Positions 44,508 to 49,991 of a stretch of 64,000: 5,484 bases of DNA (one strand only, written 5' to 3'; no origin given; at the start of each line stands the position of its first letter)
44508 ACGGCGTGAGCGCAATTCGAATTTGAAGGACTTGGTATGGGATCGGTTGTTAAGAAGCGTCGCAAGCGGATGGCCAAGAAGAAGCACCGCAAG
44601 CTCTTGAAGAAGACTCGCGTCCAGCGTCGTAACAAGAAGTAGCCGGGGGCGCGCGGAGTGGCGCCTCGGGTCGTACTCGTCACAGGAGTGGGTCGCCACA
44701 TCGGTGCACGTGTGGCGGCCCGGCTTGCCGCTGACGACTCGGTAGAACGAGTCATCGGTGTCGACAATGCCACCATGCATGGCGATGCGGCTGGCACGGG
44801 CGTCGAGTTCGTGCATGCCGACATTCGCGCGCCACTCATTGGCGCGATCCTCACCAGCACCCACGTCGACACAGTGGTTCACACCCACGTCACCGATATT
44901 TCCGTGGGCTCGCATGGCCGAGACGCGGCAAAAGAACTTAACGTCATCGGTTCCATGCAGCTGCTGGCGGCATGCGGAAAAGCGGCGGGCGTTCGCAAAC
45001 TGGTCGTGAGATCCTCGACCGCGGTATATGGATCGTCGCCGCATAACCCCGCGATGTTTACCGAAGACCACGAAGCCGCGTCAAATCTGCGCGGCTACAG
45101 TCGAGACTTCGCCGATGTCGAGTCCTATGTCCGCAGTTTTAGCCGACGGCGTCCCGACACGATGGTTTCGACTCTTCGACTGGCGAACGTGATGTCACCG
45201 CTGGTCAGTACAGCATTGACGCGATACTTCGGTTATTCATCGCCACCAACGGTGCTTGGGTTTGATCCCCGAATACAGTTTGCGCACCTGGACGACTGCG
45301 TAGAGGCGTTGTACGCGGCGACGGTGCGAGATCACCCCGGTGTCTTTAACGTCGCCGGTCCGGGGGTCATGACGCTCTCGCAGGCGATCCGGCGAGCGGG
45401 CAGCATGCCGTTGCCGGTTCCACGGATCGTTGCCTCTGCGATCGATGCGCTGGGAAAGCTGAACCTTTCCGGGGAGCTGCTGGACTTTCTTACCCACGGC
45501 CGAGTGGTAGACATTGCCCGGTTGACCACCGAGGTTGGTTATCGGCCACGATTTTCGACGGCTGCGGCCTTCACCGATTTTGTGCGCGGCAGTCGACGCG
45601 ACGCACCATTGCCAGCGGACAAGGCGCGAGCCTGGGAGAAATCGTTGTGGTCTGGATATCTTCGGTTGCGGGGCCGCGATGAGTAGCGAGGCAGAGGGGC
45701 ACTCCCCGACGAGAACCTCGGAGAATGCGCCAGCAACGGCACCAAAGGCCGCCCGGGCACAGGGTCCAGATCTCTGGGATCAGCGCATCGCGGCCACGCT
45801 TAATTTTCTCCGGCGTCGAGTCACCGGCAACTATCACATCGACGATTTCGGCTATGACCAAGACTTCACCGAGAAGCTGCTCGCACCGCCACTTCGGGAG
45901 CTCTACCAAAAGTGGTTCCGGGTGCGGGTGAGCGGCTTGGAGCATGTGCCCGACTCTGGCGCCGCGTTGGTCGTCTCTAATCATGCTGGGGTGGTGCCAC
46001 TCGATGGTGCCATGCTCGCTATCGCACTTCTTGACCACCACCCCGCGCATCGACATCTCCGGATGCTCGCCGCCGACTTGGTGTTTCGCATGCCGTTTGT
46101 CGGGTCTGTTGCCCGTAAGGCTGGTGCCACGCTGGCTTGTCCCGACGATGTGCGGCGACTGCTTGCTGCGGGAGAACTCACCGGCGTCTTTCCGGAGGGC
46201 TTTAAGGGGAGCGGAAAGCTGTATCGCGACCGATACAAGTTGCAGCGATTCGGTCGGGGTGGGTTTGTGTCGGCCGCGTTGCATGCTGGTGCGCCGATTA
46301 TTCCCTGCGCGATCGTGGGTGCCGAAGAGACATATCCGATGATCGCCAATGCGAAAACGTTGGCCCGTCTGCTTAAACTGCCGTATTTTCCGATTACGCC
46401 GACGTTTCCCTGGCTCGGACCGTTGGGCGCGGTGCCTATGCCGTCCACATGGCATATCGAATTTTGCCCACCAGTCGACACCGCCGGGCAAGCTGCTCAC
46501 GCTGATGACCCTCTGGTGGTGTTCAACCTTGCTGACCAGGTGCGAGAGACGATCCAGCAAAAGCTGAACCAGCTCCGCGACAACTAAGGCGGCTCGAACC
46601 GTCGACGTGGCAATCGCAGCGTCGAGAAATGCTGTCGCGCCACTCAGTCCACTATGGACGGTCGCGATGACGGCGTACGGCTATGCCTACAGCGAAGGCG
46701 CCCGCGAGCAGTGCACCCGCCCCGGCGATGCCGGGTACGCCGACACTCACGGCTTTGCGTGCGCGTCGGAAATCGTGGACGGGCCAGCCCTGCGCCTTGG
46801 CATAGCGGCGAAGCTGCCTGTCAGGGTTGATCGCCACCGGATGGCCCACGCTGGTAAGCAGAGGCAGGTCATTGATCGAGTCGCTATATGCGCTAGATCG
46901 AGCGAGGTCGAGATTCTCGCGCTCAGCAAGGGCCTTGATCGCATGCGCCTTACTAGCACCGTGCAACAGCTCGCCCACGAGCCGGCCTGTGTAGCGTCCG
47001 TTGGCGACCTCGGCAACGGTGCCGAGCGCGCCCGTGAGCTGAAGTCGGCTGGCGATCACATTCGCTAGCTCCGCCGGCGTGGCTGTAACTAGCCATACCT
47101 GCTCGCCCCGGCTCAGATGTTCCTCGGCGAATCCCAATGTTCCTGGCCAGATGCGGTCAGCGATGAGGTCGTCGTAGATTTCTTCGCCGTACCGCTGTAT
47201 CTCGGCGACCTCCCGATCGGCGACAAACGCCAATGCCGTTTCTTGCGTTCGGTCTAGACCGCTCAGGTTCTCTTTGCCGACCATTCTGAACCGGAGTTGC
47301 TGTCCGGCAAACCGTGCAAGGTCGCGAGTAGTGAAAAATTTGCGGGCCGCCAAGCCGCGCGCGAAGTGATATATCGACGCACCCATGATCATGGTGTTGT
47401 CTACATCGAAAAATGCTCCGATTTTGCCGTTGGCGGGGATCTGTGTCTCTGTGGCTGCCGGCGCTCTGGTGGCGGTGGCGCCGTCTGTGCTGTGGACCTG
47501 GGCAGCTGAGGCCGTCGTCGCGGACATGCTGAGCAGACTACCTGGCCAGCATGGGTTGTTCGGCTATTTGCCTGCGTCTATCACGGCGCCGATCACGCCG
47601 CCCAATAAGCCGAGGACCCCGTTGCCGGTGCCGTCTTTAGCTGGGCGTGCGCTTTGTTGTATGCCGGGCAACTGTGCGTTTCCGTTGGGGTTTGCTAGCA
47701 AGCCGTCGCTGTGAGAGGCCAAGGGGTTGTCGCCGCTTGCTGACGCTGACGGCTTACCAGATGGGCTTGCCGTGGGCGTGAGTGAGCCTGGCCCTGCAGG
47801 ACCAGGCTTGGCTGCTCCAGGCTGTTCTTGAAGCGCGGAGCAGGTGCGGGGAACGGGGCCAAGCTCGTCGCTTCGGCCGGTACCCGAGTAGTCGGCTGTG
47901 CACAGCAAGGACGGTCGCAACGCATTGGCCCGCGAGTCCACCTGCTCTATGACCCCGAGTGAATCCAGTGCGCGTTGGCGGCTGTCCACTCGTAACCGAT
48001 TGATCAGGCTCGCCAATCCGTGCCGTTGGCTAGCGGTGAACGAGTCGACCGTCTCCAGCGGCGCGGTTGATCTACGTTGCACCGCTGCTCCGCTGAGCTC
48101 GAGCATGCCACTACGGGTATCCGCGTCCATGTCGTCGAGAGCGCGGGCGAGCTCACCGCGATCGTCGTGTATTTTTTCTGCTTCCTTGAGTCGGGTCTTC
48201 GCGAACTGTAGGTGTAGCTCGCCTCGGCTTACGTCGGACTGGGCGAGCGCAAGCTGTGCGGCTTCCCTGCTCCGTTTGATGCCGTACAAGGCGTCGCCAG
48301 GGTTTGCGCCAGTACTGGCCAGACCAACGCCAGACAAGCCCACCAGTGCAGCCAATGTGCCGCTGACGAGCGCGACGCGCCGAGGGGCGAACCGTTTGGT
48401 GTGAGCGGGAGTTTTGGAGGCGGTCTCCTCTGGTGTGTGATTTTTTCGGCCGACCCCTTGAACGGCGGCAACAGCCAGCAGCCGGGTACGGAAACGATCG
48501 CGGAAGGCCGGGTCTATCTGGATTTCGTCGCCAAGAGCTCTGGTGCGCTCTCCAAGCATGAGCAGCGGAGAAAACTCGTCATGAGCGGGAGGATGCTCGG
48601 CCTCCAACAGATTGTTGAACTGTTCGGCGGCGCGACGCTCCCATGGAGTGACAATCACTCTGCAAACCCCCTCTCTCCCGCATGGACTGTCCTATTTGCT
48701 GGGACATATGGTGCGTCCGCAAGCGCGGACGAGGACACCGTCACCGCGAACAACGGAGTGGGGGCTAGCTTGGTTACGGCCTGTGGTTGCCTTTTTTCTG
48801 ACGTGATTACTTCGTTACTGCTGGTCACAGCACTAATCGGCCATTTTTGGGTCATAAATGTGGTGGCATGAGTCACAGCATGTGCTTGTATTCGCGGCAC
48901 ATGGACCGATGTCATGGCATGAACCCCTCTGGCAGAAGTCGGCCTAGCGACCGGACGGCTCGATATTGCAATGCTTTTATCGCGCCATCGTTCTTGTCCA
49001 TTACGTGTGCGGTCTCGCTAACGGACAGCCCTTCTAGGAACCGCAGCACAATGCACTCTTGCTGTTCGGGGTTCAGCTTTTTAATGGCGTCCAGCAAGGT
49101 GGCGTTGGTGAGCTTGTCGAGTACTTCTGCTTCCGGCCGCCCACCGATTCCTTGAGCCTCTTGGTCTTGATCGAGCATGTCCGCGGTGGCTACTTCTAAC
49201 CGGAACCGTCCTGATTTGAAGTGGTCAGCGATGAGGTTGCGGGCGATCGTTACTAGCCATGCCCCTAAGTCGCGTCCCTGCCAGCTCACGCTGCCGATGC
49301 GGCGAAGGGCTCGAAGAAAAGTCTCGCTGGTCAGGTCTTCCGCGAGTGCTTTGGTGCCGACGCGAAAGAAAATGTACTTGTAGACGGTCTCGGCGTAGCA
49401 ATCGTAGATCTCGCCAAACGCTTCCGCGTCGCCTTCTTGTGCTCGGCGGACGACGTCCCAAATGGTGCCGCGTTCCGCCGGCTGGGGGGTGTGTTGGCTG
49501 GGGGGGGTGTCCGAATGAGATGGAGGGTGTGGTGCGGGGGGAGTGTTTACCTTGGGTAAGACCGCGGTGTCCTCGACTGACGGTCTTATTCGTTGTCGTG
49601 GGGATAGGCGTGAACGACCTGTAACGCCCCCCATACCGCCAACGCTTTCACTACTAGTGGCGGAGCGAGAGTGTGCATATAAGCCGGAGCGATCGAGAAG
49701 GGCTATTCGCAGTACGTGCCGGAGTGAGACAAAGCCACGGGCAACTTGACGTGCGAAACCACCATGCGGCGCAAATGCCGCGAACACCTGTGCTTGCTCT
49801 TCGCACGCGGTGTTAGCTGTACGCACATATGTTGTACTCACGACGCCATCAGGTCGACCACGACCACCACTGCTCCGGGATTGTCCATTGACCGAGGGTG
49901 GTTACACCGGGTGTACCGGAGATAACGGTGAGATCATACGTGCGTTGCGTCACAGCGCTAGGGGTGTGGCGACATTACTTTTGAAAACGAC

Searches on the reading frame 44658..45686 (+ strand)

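Call 17: search_protein_families(library=pfam, proteins=[window:44658-45686:+], max_evalue=0.001)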
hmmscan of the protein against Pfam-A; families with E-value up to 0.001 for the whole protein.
window:44658-45686:+ (342 aa): 4 families
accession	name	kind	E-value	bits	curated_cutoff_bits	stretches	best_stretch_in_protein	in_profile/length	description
PF01370.27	Epimerase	-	5e-22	78.9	20.9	1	6-233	1-240/240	NAD dependent epimerase/dehydratase family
PF01073.25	3Beta_HSD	-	1.6e-06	27.9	22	1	7-134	1-130/280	3-beta hydroxysteroid dehydrogenase/isomerase family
PF16363.11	GDP_Man_Dehyd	-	1.8e-06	28.1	27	1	7-244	1-259/332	GDP-mannose 4,6 dehydratase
PF13460.12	NAD_binding_10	-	0.0003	21.1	27.2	1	13-160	4-133/184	NAD(P)H-binding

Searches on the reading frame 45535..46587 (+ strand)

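Call 17: search_protein_families(library=pfam, proteins=[window:45535-46587:+], max_evalue=0.001)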
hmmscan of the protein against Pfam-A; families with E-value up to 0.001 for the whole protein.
window:45535-46587:+ (350 aa): 1 family
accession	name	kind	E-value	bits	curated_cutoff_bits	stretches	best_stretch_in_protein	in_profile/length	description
PF01553.26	Acyltransferase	-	2.8e-20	72.9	23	1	129-260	1-131/132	Acyltransferase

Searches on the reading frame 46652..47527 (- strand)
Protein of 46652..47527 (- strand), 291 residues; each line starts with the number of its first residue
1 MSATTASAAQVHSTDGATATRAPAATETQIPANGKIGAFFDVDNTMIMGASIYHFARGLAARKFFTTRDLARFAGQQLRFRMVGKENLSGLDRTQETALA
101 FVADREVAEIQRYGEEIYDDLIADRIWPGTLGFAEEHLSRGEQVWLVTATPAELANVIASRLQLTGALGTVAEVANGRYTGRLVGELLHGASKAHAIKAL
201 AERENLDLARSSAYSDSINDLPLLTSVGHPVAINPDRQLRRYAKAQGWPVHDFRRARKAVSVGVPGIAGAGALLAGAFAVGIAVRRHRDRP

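Call 17: search_protein_families(library=pfam, proteins=[window:46652-47527:-], max_evalue=0.001)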
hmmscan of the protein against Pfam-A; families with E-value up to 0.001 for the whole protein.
window:46652-47527:- (291 aa): 3 families
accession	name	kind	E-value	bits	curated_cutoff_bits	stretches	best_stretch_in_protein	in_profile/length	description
PF12710.13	HAD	-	6.1e-28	99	27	1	38-224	1-188/189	haloacid dehalogenase-like hydrolase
PF00702.32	Hydrolase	-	7.1e-07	30.2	26.4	1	38-227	4-190/191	haloacid dehalogenase-like hydrolase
PF08282.18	Hydrolase_3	-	1.1e-05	25.7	20.9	1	189-234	184-229/255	haloacid dehalogenase-like hydrolase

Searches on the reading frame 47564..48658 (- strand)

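Call 17: search_protein_families(library=pfam, proteins=[window:47564-48658:-], max_evalue=0.001)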
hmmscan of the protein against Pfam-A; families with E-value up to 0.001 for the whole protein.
window:47564-48658:- (364 aa): 1 family
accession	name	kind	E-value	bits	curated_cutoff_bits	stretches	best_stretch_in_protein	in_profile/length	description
PF18915.5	DUF5667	-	7.1e-10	39.6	27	1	118-166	2-50/99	Domain of unknown function (DUF5667)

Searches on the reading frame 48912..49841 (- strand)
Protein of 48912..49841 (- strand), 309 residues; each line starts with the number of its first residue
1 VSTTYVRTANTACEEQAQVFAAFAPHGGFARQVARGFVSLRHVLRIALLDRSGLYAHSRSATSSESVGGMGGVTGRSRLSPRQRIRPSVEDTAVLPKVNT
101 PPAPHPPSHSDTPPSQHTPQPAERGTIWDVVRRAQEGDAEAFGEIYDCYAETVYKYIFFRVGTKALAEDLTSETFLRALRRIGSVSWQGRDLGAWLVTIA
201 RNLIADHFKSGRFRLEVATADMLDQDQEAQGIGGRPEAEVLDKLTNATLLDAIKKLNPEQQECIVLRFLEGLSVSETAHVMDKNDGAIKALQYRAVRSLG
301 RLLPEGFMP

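Call 17: search_protein_families(library=pfam, proteins=[window:48912-49841:-], max_evalue=0.001)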
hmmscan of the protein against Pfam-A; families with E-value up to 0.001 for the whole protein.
window:48912-49841:- (309 aa): 4 families
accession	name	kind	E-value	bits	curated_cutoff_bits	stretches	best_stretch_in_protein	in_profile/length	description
PF04542.20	Sigma70_r2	-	7.9e-15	54.8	24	1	146-212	2-69/71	Sigma-70 region 2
PF04545.22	Sigma70_r4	-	3.8e-10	39.6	24.1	1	252-299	1-48/50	Sigma-70, region 4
PF08281.18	Sigma70_r4_2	-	4e-10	39.6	25.7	1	249-299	4-54/54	Sigma-70, region 4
PF07638.17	Sigma70_ECF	-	2.4e-06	28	21.1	1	129-286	6-166/185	ECF sigma factor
